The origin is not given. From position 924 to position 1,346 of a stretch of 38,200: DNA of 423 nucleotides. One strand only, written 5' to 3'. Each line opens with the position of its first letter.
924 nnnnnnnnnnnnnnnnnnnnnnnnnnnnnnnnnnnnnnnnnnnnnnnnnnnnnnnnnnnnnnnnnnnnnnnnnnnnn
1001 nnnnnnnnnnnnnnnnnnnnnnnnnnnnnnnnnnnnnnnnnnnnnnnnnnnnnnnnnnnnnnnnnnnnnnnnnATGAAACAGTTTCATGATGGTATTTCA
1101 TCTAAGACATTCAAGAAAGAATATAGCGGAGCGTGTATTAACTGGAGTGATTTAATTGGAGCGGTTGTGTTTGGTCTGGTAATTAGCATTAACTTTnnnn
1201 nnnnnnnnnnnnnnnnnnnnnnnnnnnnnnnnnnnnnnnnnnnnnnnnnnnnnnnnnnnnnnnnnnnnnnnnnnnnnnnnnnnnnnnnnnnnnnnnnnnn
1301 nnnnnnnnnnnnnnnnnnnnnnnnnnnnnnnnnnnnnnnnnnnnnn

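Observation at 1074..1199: Unannotated 41-codon ORF for a hydrophobic peptide with a strong ribosome-binding site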

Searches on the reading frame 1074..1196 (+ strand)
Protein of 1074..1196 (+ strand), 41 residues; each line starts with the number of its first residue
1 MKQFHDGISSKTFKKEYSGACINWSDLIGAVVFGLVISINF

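Call 8: search_protein_families(library=pfam, proteins=[window:1074-1196:+], max_evalue=1)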
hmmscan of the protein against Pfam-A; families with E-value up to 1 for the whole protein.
window:1074-1196:+ (41 aa): 0 families

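Call 9: search_dna_similar(query=window:1074-1196:+, collection=phages, mode=protein, max_evalue=10, max_rows=30)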
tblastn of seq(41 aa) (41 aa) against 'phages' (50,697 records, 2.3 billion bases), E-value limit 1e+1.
Records with a match: 77; places in all: 77; records where one place covers at least 80% of the query: 77.
Best place of each record, by identity: <60% 77.
By first word of the organism name: Escherichia 61; Klebsiella 7; Phapecoctavirus 3; Shigella 1; Acinetobacter 1; Campylobacter 1; Dompiswa 1; Pseudomonas 1; Citrobacter 1.
By host as written in the record: Escherichia coli 17; Escherichia coli K-12 MG1655 10; - 6; Escherichia coli EC3.18 4; Escherichia coli O177 3; Escherichia coli APEC BEN4358 2; Escherichia sp. 2; Escherichia coli BEN 5202 2; and 25 more.
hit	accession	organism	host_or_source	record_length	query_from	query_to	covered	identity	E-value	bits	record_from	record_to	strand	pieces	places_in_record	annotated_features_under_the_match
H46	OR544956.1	Escherichia phage vB_EcoM_EP57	Escherichia coli O157:H7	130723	1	36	88%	29.3%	4e+0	29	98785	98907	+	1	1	ribonucleotide reductase of class Ia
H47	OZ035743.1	Phapecoctavirus DIJ07P1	-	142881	1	36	88%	29.3%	4e+0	29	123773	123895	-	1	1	record has no annotation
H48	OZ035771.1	Phapecoctavirus DIJ07P2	-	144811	1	36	88%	29.3%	4e+0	29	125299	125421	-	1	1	record has no annotation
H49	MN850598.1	Escherichia phage nieznany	Escherichia coli K-12 MG1655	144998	1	36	88%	29.3%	4e+0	29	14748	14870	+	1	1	ribonucleoside-diphosphate reductase large subunit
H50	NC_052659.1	Escherichia phage nieznany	Escherichia coli K-12 MG1655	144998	1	36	88%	29.3%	4e+0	29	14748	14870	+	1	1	NrdA-like aerobic NDP reductase large subunit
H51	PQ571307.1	Shigella phage SF1-1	Shigella flexneri SB2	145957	1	36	88%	29.3%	4e+0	29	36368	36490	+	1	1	ribonucleotide reductase large subunit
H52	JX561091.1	Escherichia phage phAPEC8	Escherichia coli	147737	1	36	88%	29.3%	4e+0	29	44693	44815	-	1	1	putative ribonucleotide reductase of class Ia (aerobic) alpha subunit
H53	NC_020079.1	Escherichia phage phAPEC8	Escherichia coli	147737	1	36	88%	29.3%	4e+0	29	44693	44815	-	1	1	NrdA-like aerobic NDP reductase large subunit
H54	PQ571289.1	Escherichia phage EF1-1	Escherichia fergusonii T12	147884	1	36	88%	29.3%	4e+0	29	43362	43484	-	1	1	ribonucleotide reductase large subunit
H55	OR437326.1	Escherichia phage iGC_PHA_EC001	Escherichia coli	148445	1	36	88%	29.3%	4e+0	29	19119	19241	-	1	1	ribonucleoside-diphosphate reductase large subunit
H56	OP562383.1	Acinetobacter phage vB_AbaM_ ABPW7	Acinetobacter sp.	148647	1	36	88%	29.3%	4e+0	29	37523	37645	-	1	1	putative ribonucleotide reductase of class Ia (aerobic) alpha subunit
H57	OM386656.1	Escherichia phage vB_EcoM_ESCO25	Escherichia coli APEC BEN3573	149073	1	36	88%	29.3%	4e+0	29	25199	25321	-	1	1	putative ribonucleotide reductase of class Ia (aerobic) alpha subunit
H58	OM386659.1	Escherichia phage vB_EcoM_ESCO37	Escherichia coli APEC BEN4358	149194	1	36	88%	29.3%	4e+0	29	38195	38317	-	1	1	putative ribonucleotide reductase of class Ia (aerobic) alpha subunit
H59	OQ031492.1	Escherichia phage MRostami-2023b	Escherichia sp.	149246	1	36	88%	29.3%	4e+0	29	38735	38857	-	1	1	record has no annotation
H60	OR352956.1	Escherichia phage AV126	Escherichia coli ESBL080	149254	1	36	88%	29.3%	4e+0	29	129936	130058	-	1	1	ribonucleotide reductase of class Ia (aerobic), alpha subunit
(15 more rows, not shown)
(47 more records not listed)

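Call 12: find_homologous_proteins(query=window:1074-1196:+, max_evalue=10)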
Query seq(41 aa) (41 aa): 10 proteins with E <= 10 among 10 candidates.
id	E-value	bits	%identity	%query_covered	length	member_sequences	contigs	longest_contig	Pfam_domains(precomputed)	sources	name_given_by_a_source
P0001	1.7e-17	78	93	100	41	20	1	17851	-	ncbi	ncbi:hypothetical protein ACS3KU_004685 [Escherichia coli]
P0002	1.0e-15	73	88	100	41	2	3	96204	-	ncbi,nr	ncbi:hypothetical protein [Escherichia coli]|nr:hypothetical protein [Escherichia coli]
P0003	2.1e-15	72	90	100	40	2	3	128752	-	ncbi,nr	ncbi:hypothetical protein ECE128010_0063 [Escherichia coli E128010]|nr:hypothetical protein [Escheri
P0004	7.6e-15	70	90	100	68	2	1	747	-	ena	-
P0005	4.5e-14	68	88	100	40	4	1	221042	-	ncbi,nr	ncbi:hypothetical protein ECDEC10F_2416 [Escherichia coli DEC10F]|nr:hypothetical protein ECDEC10F_2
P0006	1.3e-12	63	83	100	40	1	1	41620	-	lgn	-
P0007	5.4e-12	61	80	100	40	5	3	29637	-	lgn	-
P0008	1.4e-4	39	66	100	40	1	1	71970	-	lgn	-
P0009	1.1e-3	36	61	100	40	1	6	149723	-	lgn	-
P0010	4.9e-3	34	61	100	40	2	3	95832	-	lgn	-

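Call 22: find_encoding_contigs(protein=P0008, flank=6000, max_places=4)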
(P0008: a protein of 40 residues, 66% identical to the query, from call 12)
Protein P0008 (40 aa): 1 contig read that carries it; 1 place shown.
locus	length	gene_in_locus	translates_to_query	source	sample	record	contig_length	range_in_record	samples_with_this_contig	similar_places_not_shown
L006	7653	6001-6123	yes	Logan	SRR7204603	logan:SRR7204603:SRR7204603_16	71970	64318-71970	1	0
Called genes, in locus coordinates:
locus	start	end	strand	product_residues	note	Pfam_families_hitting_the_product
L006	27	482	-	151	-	-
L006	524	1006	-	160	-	-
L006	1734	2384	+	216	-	PF21155:VpsT-like_REC (weak), PF00196:GerE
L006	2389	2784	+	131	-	PF10627:CsgE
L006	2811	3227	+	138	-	PF10614:CsgF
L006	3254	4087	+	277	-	PF03783:CsgG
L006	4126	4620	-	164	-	PF06496:DUF1097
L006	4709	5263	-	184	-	PF02613:Nitrate_red_del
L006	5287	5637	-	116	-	-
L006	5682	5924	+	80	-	-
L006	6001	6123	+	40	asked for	-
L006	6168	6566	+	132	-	-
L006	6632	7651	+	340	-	?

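Call 23: find_encoding_contigs(protein=P0009, flank=6000, max_places=6)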
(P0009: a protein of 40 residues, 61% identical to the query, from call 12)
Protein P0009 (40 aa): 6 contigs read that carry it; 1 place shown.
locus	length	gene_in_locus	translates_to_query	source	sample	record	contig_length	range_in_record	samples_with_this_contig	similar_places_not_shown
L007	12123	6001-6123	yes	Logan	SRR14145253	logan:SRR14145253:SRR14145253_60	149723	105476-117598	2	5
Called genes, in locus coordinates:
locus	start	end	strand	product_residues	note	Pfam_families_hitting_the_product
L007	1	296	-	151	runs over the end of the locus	-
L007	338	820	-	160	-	-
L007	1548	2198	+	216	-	PF21155:VpsT-like_REC (weak), PF00196:GerE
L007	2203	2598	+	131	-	PF10627:CsgE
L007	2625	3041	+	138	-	PF10614:CsgF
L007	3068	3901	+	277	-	PF03783:CsgG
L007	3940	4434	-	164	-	PF06496:DUF1097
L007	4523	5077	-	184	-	PF02613:Nitrate_red_del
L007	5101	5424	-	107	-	-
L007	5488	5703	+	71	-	-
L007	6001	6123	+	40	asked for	-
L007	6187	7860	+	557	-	PF00239:Resolvase, PF07508:Recombinase (weak), PF13408:Zn_ribbon_recom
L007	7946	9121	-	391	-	-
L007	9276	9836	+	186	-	-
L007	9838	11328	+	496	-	PF21241:UvsW_N, PF04851:ResIII, PF00270:DEAD, PF18766:SWI2_SNF2 (weak), PF00271:Helicase_C (weak)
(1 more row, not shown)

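Call 24: find_encoding_contigs(protein=P0010, flank=6000, max_places=4)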
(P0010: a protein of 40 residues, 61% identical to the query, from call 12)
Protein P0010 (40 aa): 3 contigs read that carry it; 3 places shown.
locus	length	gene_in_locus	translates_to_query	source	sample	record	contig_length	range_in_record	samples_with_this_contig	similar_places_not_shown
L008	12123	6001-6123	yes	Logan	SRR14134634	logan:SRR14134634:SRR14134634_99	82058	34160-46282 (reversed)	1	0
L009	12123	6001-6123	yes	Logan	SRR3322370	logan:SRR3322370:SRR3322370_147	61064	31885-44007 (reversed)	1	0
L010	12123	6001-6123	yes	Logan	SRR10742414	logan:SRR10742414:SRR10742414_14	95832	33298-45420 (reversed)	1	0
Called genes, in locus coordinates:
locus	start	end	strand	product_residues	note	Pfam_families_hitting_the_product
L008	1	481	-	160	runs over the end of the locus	-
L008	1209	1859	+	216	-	PF21155:VpsT-like_REC (weak), PF00196:GerE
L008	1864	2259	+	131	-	PF10627:CsgE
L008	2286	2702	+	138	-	PF10614:CsgF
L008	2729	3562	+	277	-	PF03783:CsgG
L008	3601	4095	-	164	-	PF06496:DUF1097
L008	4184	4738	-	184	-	PF02613:Nitrate_red_del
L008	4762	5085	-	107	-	-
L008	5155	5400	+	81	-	-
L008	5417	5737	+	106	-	-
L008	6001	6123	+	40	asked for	-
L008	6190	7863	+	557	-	PF00239:Resolvase, PF07508:Recombinase, PF13408:Zn_ribbon_recom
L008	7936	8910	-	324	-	-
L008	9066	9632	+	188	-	-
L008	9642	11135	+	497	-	PF21241:UvsW_N, PF04851:ResIII, PF00270:DEAD, PF18766:SWI2_SNF2, PF00271:Helicase_C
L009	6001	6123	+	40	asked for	-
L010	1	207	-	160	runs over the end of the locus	-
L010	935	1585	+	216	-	PF21155:VpsT-like_REC (weak), PF00196:GerE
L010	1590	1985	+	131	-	PF10627:CsgE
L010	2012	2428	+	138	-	PF10614:CsgF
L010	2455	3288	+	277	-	PF03783:CsgG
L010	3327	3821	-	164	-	PF06496:DUF1097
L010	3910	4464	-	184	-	PF02613:Nitrate_red_del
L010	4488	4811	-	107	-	-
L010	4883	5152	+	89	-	-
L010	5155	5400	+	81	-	-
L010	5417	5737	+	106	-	-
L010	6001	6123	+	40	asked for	-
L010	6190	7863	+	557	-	PF00239:Resolvase, PF07508:Recombinase, PF13408:Zn_ribbon_recom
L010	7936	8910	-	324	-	-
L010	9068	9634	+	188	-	-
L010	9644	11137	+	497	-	PF21241:UvsW_N, PF04851:ResIII, PF00270:DEAD, PF18766:SWI2_SNF2 (weak), PF00271:Helicase_C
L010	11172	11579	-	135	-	PF11056:UvsY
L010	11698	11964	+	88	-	PF09097:Phage-tail_1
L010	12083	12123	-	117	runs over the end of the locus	PF08291:Peptidase_M15_3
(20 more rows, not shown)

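Call 26: search_protein_families(library=phrogs, proteins=[window:1074-1196:+], max_evalue=0.1)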
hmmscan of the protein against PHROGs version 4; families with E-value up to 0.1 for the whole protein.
seq(41 aa): 1 family
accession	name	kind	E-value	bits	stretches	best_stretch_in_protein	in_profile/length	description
phrog_21855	-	unknown function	0.046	14.6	1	18-37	6-25/48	-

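Call 27: search_protein_families(library=ncbifam, proteins=[window:1074-1196:+], max_evalue=1)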
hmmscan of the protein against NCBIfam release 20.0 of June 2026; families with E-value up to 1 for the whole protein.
seq(41 aa): 0 families

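Call 28: search_protein_families(library=padloc, proteins=[window:1074-1196:+], max_evalue=1)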
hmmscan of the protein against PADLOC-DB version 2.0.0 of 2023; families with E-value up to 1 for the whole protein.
seq(41 aa): 0 families

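Call 37: search_protein_representatives(alignment_id=A1)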
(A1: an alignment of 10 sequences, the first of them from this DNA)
Query: 10 sequences, 40 profile positions. Proteins with E-value up to 0.001 (for the whole library): 9; up to 1e-10: 6; up to 1e-30: 0. The best 9 are listed.
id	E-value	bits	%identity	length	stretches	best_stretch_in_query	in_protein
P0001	9.6e-25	102.3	-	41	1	1-40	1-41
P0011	3.8e-19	84.4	-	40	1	1-40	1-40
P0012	1.3e-18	82.7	-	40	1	1-40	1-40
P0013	3.2e-15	71.8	-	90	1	1-37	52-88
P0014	2.3e-12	62.7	-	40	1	1-40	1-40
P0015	7.5e-12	61.1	-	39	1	1-40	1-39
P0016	5.7e-10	55.0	-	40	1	1-39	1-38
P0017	7.1e-07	45.1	-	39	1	1-37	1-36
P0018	4.7e-06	42.5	-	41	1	1-38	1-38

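Call 39: find_encoding_contigs(protein=P0018, flank=6000, max_places=3)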
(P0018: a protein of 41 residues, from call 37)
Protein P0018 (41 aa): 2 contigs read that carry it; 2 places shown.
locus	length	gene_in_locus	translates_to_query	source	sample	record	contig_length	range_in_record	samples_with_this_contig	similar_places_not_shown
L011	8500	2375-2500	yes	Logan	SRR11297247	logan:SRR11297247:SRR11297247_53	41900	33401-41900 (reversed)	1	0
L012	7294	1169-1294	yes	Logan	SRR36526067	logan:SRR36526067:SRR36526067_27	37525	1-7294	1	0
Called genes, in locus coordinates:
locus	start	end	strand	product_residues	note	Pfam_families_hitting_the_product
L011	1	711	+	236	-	?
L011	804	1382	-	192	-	PF02613:Nitrate_red_del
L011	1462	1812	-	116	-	-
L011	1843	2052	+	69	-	-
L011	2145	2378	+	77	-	-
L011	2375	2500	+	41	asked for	-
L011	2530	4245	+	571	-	PF00239:Resolvase, PF07508:Recombinase (weak), PF13408:Zn_ribbon_recom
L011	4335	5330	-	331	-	-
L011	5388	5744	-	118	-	-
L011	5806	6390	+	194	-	PF10544:T5orf172 (weak)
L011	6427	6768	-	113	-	-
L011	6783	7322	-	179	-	-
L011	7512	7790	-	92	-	-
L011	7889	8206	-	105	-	-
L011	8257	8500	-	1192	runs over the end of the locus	PF13550:Phage-tail_3 (faint), PF09327:Phage_Tail_Tip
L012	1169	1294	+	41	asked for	-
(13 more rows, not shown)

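Call 40: find_encoding_contigs(protein=P0016, flank=6000, max_places=3)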
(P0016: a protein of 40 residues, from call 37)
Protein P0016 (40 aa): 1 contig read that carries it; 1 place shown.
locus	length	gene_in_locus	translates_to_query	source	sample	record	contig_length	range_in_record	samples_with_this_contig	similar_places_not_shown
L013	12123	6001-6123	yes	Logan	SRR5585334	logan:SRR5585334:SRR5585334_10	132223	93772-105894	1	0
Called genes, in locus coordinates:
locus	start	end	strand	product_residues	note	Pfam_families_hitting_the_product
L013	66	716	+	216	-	PF21155:VpsT-like_REC (weak), PF00196:GerE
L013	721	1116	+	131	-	PF10627:CsgE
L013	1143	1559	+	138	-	PF10614:CsgF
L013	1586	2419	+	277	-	PF03783:CsgG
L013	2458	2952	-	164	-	PF06496:DUF1097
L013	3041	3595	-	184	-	PF02613:Nitrate_red_del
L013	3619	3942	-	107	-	-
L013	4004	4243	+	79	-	-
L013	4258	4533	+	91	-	-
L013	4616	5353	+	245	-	PF05736:OprF (faint), PF13505:OMP_b-brl, PF03922:OmpW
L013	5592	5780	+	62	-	-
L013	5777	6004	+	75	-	-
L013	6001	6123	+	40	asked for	-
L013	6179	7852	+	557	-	PF00239:Resolvase, PF07508:Recombinase, PF13408:Zn_ribbon_recom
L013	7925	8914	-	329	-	-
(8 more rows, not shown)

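Call 45: search_protein_families(library=pfam, proteins=[L006:6168-6563:+], max_evalue=0.1)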
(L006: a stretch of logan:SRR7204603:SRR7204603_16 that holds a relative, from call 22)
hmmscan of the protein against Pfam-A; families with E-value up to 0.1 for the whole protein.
L006:6168-6563:+ (132 aa): 0 families

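Call 47: find_related_loci(query=A1, collection=genome_contigs, flank=3000)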
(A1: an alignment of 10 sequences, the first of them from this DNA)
Query A1 (41 aa) in genome_contigs; peptide patterns used: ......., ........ (x = any residue, [..] = any of these).
288 stretches matched a pattern, but none encodes a relative of the query by tblastn (E <= 1e-3).

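Call 48: find_related_loci(query=A1, collection=viral_contigs, flank=3000)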
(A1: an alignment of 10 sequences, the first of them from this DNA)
Query A1 (41 aa) in viral_contigs; peptide patterns used: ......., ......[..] (x = any residue, [..] = any of these).
235 stretches matched a pattern; 25 encode a relative of the query (tblastn E <= 1e-3); 25 distinct loci.
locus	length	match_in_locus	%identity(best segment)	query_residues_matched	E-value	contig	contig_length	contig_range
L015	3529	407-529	95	1-41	7e-23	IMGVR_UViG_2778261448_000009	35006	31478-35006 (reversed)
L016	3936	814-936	95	1-41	7e-23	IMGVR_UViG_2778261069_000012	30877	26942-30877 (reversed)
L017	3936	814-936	95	1-41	7e-23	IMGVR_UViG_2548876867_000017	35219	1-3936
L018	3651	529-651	95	1-41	7e-23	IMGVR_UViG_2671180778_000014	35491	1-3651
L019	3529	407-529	95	1-41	7e-23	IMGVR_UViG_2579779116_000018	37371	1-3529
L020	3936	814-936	95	1-41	7e-23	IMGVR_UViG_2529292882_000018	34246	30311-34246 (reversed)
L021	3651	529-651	95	1-41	7e-23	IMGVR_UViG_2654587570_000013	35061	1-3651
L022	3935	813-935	95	1-41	7e-23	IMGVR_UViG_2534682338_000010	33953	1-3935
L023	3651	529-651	95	1-41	7e-23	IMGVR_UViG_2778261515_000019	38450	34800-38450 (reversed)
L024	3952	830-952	93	1-41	7e-23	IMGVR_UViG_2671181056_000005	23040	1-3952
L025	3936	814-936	95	1-41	7e-23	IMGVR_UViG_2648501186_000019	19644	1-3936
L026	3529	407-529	95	1-41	7e-23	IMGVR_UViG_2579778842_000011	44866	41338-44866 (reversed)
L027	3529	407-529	95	1-41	7e-23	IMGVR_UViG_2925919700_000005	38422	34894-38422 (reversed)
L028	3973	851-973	95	1-41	7e-23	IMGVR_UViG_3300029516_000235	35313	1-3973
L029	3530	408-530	95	1-41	7e-23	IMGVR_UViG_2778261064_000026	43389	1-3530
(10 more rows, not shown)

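Call 55: predict_structure(alignment_id=A1)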
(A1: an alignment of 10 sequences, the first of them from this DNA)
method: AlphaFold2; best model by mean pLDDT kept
length: 41 residues; sequences in the alignment: 10
mean_pLDDT: 71.0   pTM: 0.34
mean pLDDT of the five models: 71.0, 70.5, 70.4, 68.5, 68.1
residues with pLDDT >= 90: 12; 70-90: 7; 50-70: 21; < 50: 1
segments of 3 or more residues with pLDDT < 50: none
pLDDT, mean of each block of 10 residues (from residue 1): 53 54 83 93 76
secondary structure, 60 per line:
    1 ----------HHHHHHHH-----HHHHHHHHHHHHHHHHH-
elements in order: H11-18 H24-40

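Call 59: search_solved_structures(query=A1, max_evalue=10)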
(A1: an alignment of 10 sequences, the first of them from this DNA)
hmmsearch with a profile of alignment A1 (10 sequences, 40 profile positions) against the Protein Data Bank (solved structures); distinct sequences matched with E-value up to 10: 1.
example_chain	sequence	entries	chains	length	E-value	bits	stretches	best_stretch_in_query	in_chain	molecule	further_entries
7ct3_A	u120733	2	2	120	0.82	12.9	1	6-22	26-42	Mutual gliding motility protein C (MglC) | Mutual gliding motility protein C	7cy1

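Call 71: predict_structure(protein=P0004)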
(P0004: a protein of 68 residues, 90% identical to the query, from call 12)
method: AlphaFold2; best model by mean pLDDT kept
length: 68 residues; sequences in the alignment: 1
mean_pLDDT: 76.1   pTM: 0.47
mean pLDDT of the five models: 76.1, 74.8, 73.2, 72.6, 70.9
residues with pLDDT >= 90: 0; 70-90: 61; 50-70: 7; < 50: 0
segments of 3 or more residues with pLDDT < 50: none
pLDDT, mean of each block of 10 residues (from residue 1): 74 79 79 70 78 80 71
secondary structure, 60 per line:
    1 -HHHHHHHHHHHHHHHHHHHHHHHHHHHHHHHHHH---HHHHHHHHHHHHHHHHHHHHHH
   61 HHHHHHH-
elements in order: H2-35 H39-67

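Call 73: search_dna_similar(query=window:1074-1196:+, collection=plasmids, mode=protein, max_evalue=1, max_rows=10)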
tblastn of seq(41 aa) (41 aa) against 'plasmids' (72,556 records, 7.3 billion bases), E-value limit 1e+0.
No match.
